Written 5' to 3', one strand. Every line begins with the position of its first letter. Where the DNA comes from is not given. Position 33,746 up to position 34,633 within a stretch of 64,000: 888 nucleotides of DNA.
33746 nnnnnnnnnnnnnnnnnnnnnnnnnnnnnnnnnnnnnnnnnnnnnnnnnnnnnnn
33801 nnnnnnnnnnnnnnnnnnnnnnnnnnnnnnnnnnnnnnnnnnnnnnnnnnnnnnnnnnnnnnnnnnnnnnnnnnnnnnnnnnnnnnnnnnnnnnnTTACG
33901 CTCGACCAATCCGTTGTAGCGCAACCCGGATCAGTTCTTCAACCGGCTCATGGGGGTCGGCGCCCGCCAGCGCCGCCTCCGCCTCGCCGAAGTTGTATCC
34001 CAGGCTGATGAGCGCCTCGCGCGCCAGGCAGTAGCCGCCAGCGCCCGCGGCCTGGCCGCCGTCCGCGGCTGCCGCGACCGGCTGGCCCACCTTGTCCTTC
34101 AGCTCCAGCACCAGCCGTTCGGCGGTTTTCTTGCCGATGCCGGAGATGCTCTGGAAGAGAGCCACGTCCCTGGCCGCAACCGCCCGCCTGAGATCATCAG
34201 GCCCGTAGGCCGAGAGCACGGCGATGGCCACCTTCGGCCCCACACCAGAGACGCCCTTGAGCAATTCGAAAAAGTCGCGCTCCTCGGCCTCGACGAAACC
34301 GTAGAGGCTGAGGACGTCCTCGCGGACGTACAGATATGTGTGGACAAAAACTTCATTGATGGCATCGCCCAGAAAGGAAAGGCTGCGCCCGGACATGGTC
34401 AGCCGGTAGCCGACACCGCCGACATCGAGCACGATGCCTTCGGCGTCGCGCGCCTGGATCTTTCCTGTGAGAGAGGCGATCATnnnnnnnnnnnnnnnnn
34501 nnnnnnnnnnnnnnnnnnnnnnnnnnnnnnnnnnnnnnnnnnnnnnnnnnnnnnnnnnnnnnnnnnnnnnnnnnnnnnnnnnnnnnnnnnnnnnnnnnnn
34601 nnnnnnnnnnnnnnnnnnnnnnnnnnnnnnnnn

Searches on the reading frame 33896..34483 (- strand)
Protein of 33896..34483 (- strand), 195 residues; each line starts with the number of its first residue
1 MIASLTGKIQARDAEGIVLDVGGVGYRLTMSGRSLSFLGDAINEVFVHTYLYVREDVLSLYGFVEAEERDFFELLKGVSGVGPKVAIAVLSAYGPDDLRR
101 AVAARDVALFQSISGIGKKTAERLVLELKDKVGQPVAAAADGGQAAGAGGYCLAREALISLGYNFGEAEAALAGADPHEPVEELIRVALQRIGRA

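Call 9: find_encoding_contigs(protein=window:33896-34483:-, flank=3000, max_places=10)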
Protein window:33896-34483:- (195 aa): 19 contigs read that carry it; 10 places shown.
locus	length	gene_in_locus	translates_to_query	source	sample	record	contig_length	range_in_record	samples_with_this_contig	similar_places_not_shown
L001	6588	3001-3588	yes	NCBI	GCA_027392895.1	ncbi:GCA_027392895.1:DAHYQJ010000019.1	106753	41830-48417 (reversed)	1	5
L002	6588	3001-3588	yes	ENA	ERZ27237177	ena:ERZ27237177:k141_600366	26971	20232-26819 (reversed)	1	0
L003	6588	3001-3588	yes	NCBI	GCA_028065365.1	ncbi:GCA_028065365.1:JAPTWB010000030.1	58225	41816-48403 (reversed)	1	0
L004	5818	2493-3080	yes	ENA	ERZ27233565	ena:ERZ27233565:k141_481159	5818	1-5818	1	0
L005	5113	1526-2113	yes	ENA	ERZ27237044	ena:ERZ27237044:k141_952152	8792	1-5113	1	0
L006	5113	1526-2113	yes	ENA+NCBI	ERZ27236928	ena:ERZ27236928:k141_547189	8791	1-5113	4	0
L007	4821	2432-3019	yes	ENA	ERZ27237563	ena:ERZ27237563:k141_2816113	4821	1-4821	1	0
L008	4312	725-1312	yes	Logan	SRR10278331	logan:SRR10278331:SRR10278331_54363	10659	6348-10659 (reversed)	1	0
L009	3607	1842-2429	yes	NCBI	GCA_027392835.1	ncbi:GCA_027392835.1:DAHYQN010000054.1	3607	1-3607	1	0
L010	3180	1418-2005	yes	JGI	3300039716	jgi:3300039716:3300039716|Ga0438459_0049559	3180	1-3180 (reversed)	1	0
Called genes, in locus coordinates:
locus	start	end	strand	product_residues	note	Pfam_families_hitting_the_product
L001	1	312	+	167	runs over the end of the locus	PF01909:NTP_transf_2, PF18765:Polbeta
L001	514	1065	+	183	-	PF08843:AbiEii (weak)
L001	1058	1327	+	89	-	PF18993:Rv0078B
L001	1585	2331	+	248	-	PF20772:TACO1_YebC_N, PF01709:Transcrip_reg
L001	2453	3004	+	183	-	PF02075:RuvC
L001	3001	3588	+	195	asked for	PF01330:RuvA_N, PF00633:HHH (faint), PF14520:HHH_5, PF07499:RuvA_C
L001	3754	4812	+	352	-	PF05496:RuvB_N, PF00004:AAA, PF07728:AAA_5, PF17864:AAA_lid_4, PF05491:WHD_RuvB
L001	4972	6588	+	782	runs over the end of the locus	PF03176:MMPL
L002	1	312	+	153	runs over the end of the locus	?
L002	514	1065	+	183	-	PF08843:AbiEii (weak)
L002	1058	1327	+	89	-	PF18993:Rv0078B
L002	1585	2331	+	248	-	PF20772:TACO1_YebC_N, PF01709:Transcrip_reg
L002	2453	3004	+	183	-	PF02075:RuvC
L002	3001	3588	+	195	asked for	PF01330:RuvA_N, PF00633:HHH (faint), PF14520:HHH_5, PF07499:RuvA_C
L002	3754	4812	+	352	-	PF05496:RuvB_N, PF00004:AAA, PF07728:AAA_5, PF17864:AAA_lid_4, PF05491:WHD_RuvB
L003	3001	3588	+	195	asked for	PF01330:RuvA_N, PF00633:HHH (faint), PF14520:HHH_5, PF07499:RuvA_C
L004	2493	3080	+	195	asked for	PF01330:RuvA_N, PF00633:HHH (faint), PF14520:HHH_5, PF07499:RuvA_C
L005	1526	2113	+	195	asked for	PF01330:RuvA_N, PF00633:HHH (faint), PF14520:HHH_5, PF07499:RuvA_C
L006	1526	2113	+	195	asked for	PF01330:RuvA_N, PF00633:HHH (faint), PF14520:HHH_5, PF07499:RuvA_C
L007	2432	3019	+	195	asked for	PF01330:RuvA_N, PF00633:HHH (faint), PF14520:HHH_5, PF07499:RuvA_C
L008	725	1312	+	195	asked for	PF01330:RuvA_N, PF00633:HHH (faint), PF14520:HHH_5, PF07499:RuvA_C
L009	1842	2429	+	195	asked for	PF01330:RuvA_N, PF00633:HHH (faint), PF14520:HHH_5, PF07499:RuvA_C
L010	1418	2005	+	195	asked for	PF01330:RuvA_N, PF00633:HHH (faint), PF14520:HHH_5, PF07499:RuvA_C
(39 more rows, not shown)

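Call 13: search_protein_families(library=pfam, proteins=[window:33896-34483:-], max_evalue=1)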
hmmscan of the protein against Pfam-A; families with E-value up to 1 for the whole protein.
window:33896-34483:- (195 aa): 10 families
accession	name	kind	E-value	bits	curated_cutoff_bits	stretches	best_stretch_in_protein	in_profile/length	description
PF01330.27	RuvA_N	-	4.8e-18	65.4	23.6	1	1-62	1-61/61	RuvA N terminal domain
PF14520.12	HHH_5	-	5.4e-16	59.2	27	1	72-130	1-57/57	Helix-hairpin-helix domain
PF00633.29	HHH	-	6.8e-09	35.6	24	2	72-91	11-29/30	Helix-hairpin-helix motif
PF07499.19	RuvA_C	-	1.5e-08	35.4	24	1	154-192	6-46/47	RuvA, C-terminal domain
PF10391.15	DNA_pol_lambd_f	-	0.00042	20.5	29.8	1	109-125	2-18/51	Fingers domain of DNA polymerase lambda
PF01367.25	5_3_exonuc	-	0.00047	21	40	1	75-94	20-39/97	5'-3' exonuclease, C-terminal SAM fold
PF02371.22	Transposase_20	-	0.00083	20.1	21.3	1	108-130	2-24/87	Transposase IS116/IS110/IS902 family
PF21176.3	RecR_HhH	-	0.0019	18.4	27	1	110-128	8-26/45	RecR, helix-hairpin-helix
PF12836.13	HHH_3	-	0.018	15.5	27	0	107-125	13-31/65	Helix-hairpin-helix motif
PF12826.13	HHH_2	-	0.051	14.2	27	0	77-124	7-51/64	Helix-hairpin-helix motif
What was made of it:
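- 33896..34483 (-): ruvA (195 aa, mosaic). Pfam RuvA_N, HHH_5 and RuvA_C (call 13)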

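Call 18: find_homologous_proteins(query=window:33896-34483:-, max_evalue=1e-20)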
Query window:33896-34483:- (195 aa): 6017 proteins with E <= 1e-20 among 8000 candidates; the best 120 are listed.
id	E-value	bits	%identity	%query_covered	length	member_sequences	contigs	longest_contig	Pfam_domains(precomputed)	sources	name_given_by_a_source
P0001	3.6e-105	368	92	99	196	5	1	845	PF07499.20,PF14520.13,PF01330.28,PF00633.30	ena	-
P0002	8.8e-96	337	86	99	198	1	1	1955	PF07499.20,PF14520.13,PF01330.28,PF00633.30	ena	-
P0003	4.1e-89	316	80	99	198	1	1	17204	PF07499.20,PF14520.13,PF01330.28,PF00633.30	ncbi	-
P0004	9.4e-87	308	79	98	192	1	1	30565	PF07499.20,PF14520.13,PF01330.28,PF00633.30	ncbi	-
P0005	1.1e-86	308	79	98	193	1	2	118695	PF07499.20,PF14520.13,PF01330.28,PF00633.30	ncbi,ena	-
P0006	6.0e-86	305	77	99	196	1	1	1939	PF07499.20,PF14520.13,PF01330.28,PF00633.30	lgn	-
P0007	7.0e-86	305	80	98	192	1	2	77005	PF07499.20,PF14520.13,PF01330.28,PF00633.30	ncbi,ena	-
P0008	2.7e-85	303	76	99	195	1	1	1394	PF07499.20,PF14520.13,PF01330.28,PF00633.30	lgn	-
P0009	3.0e-85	303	75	100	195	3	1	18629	PF07499.20,PF14520.13,PF01330.28,PF00633.30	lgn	-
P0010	5.4e-83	296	75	99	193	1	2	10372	PF07499.20,PF14520.13,PF01330.28,PF00633.30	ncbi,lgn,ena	-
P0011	2.3e-82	294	73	99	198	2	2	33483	PF07499.20,PF14520.13,PF01330.28,PF00633.30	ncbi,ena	-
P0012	6.8e-82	292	75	99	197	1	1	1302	PF07499.20,PF14520.13,PF01330.28,PF00633.30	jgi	jgi:Holliday junction DNA helicase RuvA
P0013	5.6e-80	286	75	99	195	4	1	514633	PF07499.20,PF14520.13,PF01330.28,PF00633.30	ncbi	ncbi:MAG: Holliday junction branch migration protein RuvA [Thermoleophilia bacterium]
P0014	5.8e-80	286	76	99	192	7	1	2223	PF07499.20,PF14520.13,PF01330.28,PF00633.30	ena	-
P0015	7.8e-80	285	76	99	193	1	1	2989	PF07499.20,PF14520.13,PF01330.28,PF00633.30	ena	-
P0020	2.6e-79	284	74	100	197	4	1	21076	PF07499.20,PF14520.13,PF01330.28,PF00633.30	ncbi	ncbi:MAG: Holliday junction branch migration protein RuvA [Thermoleophilia bacterium]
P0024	6.1e-79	282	73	100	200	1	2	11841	PF07499.20,PF14520.13,PF01330.28,PF00633.30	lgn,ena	-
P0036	1.2e-77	278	73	100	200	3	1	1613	PF07499.20,PF14520.13,PF01330.28,PF00633.30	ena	-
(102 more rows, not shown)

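Call 19: find_encoding_contigs(protein=P0001, flank=3000, max_places=4)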
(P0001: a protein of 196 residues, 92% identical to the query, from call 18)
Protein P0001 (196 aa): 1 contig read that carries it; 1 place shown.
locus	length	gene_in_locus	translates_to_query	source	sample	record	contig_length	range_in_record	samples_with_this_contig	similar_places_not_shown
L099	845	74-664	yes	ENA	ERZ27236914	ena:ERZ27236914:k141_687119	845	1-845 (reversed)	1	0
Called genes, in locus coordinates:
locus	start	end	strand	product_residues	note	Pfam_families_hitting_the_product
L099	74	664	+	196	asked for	PF01330:RuvA_N, PF00633:HHH (faint), PF14520:HHH_5, PF07499:RuvA_C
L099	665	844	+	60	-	?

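Call 20: find_encoding_contigs(protein=P0002, flank=3000, max_places=4)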
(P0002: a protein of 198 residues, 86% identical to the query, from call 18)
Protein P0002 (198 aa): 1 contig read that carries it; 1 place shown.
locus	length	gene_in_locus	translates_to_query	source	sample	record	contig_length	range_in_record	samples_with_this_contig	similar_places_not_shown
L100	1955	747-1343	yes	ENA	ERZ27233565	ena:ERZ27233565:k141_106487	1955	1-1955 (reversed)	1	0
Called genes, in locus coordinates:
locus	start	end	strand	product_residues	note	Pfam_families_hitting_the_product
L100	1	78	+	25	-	?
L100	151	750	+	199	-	PF02075:RuvC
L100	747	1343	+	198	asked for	PF01330:RuvA_N, PF00633:HHH (faint), PF14520:HHH_5, PF07499:RuvA_C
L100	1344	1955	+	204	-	?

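Call 21: find_encoding_contigs(protein=P0003, flank=3000, max_places=4)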
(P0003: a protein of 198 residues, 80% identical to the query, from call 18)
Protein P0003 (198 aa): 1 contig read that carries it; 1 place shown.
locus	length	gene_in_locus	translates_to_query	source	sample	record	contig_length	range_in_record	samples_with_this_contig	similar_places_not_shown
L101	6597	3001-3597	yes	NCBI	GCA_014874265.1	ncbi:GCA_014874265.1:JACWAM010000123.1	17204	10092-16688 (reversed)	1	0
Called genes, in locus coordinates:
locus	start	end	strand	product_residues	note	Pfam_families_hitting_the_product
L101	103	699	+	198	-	PF01174:SNO, PF07685:GATase_3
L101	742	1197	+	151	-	PF10025:DUF2267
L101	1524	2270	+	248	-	PF20772:TACO1_YebC_N, PF01709:Transcrip_reg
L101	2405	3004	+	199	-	PF02075:RuvC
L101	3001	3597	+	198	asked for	PF01330:RuvA_N, PF00633:HHH (faint), PF14520:HHH_5, PF07499:RuvA_C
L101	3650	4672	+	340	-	PF06068:TIP49 (weak), PF01078:Mg_chelatase (faint), PF05496:RuvB_N, PF13191:AAA_16 (faint), PF00004:AAA, PF07728:AAA_5, PF17864:AAA_lid_4, PF05491:WHD_RuvB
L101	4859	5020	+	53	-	-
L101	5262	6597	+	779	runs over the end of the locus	PF03176:MMPL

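Call 22: find_encoding_contigs(protein=P0005, flank=3000, max_places=4)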
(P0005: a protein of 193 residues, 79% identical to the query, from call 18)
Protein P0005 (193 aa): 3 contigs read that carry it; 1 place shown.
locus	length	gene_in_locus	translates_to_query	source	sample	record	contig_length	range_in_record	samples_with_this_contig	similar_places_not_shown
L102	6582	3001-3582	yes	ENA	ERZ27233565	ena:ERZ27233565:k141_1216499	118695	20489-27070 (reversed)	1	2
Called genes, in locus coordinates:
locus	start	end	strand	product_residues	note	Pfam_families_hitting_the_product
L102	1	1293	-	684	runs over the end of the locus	-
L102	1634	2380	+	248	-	PF20772:TACO1_YebC_N, PF01709:Transcrip_reg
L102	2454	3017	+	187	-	PF02075:RuvC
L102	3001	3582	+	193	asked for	PF01330:RuvA_N, PF00633:HHH (faint), PF14520:HHH_5, PF07499:RuvA_C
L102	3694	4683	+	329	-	PF06068:TIP49 (weak), PF05496:RuvB_N, PF00004:AAA, PF07728:AAA_5, PF17864:AAA_lid_4, PF05491:WHD_RuvB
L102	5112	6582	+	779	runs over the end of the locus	PF03176:MMPL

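Call 33: find_encoding_contigs(protein=P0036, flank=2000, max_places=6)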
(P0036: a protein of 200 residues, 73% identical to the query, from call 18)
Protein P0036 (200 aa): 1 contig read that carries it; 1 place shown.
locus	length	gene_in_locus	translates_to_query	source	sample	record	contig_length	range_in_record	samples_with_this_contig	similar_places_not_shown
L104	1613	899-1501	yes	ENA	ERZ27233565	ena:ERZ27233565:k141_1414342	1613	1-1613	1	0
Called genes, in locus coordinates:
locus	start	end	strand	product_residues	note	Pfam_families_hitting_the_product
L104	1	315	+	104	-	?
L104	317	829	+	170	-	PF02075:RuvC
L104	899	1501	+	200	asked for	PF01330:RuvA_N, PF00633:HHH (faint), PF14520:HHH_5, PF07499:RuvA_C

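Call 34: find_encoding_contigs(protein=P0024, flank=2000, max_places=6)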
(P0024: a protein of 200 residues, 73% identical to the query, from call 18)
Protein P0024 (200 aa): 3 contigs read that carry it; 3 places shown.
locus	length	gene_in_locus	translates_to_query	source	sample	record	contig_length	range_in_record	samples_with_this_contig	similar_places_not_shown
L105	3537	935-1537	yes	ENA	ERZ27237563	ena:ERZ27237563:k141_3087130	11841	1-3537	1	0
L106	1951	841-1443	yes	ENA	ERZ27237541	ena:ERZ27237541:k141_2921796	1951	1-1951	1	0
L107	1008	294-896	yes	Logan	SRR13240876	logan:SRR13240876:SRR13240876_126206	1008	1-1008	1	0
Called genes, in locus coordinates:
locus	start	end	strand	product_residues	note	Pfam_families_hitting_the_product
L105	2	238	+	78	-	?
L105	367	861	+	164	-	PF02075:RuvC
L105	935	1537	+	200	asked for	PF01330:RuvA_N, PF00633:HHH (faint), PF14520:HHH_5, PF07499:RuvA_C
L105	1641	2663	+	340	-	PF06068:TIP49 (faint), PF05496:RuvB_N, PF00004:AAA, PF07728:AAA_5, PF17864:AAA_lid_4, PF05491:WHD_RuvB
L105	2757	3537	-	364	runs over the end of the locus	PF11258:DUF3048, PF17479:DUF3048_C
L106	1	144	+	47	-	?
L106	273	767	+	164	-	PF02075:RuvC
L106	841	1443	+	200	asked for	PF01330:RuvA_N, PF00633:HHH (faint), PF14520:HHH_5, PF07499:RuvA_C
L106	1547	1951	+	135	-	?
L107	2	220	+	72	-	?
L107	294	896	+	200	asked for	PF01330:RuvA_N, PF00633:HHH (faint), PF14520:HHH_5, PF07499:RuvA_C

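Call 35: find_encoding_contigs(protein=P0020, flank=2000, max_places=6)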
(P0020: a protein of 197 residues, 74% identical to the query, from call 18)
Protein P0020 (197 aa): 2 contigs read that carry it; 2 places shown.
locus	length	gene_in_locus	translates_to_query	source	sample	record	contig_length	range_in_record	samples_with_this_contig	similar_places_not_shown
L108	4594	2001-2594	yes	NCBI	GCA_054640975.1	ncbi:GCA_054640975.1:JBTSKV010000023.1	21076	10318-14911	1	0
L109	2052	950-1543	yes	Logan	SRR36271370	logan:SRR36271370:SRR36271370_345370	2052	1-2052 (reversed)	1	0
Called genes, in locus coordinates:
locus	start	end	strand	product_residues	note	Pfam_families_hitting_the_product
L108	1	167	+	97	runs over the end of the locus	PF02604:PhdYeFM_antitox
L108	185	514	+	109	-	PF05016:ParE_toxin, PF11663:Toxin_YhaV (weak)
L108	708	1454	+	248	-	PF20772:TACO1_YebC_N, PF01709:Transcrip_reg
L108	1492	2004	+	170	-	PF02075:RuvC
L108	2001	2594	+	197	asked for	PF01330:RuvA_N, PF00633:HHH (faint), PF14520:HHH_5, PF07499:RuvA_C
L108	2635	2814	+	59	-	-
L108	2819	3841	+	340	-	PF06068:TIP49 (faint), PF05496:RuvB_N, PF00004:AAA, PF07728:AAA_5, PF17864:AAA_lid_4, PF05491:WHD_RuvB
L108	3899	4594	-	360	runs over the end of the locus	PF11258:DUF3048, PF17479:DUF3048_C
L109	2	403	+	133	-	?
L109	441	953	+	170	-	PF02075:RuvC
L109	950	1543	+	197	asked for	PF01330:RuvA_N, PF00633:HHH (faint), PF14520:HHH_5, PF07499:RuvA_C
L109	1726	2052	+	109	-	?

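Call 39: find_related_loci(query=A2, collection=metagenome_contigs, flank=1500)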
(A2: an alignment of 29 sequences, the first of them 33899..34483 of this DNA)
Query A2 (195 aa) in metagenome_contigs; peptide patterns used: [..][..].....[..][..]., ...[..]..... (x = any residue, [..] = any of these).
600 stretches matched a pattern (row limit reached: there are more); 579 encode a relative of the query (tblastn E <= 1e-3); the best 80 are kept; 80 distinct loci.
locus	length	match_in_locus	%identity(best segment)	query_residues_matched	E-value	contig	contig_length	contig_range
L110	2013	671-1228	52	1-190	7e-53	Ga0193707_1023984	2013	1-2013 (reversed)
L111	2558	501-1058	53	1-190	2e-51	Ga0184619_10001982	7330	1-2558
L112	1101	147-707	52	1-190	6e-54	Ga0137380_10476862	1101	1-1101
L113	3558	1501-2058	51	1-190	1e-50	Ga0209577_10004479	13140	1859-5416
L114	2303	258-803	53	1-185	2e-50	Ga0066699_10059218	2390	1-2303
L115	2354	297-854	52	1-191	2e-49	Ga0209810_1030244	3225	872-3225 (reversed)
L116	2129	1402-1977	49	1-193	5e-49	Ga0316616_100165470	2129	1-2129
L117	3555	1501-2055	49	1-190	1e-48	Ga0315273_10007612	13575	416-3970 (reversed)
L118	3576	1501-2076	51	1-193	1e-48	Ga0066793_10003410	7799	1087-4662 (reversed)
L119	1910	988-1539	49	1-190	4e-49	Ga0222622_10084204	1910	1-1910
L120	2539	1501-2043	49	1-185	1e-47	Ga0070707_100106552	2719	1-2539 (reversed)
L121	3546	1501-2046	49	1-186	3e-47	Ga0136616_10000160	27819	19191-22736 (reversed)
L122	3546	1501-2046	50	1-185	6e-47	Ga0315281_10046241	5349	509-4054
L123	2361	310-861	51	1-190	2e-46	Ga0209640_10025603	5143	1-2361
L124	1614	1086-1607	52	1-177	4e-47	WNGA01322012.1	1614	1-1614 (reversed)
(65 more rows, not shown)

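Call 41: find_encoding_contigs(protein=P0013, flank=2500, max_places=6)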
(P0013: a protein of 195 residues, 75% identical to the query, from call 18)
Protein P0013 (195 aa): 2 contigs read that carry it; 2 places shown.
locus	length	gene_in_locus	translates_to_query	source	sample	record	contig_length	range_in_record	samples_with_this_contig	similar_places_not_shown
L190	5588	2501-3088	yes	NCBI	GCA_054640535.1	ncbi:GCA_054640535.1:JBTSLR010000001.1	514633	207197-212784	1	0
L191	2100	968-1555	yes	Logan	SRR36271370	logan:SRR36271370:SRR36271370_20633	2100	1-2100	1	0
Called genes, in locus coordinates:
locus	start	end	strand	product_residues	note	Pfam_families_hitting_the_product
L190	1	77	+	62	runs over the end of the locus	-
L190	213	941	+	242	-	PF02661:Fic, PF01978:TrmB (faint)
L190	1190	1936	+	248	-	PF20772:TACO1_YebC_N, PF01709:Transcrip_reg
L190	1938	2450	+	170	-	PF02075:RuvC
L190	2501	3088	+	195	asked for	PF01330:RuvA_N, PF00633:HHH (faint), PF14520:HHH_5, PF07499:RuvA_C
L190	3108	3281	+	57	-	-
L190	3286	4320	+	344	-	PF06068:TIP49 (faint), PF05496:RuvB_N, PF13191:AAA_16 (faint), PF00004:AAA, PF07728:AAA_5, PF17864:AAA_lid_4, PF05491:WHD_RuvB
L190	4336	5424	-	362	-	PF11258:DUF3048, PF17479:DUF3048_C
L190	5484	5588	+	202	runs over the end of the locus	PF02677:QueH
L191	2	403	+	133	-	?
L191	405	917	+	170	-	PF02075:RuvC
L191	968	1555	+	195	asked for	PF01330:RuvA_N, PF00633:HHH (faint), PF14520:HHH_5, PF07499:RuvA_C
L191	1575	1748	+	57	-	-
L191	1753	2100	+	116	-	?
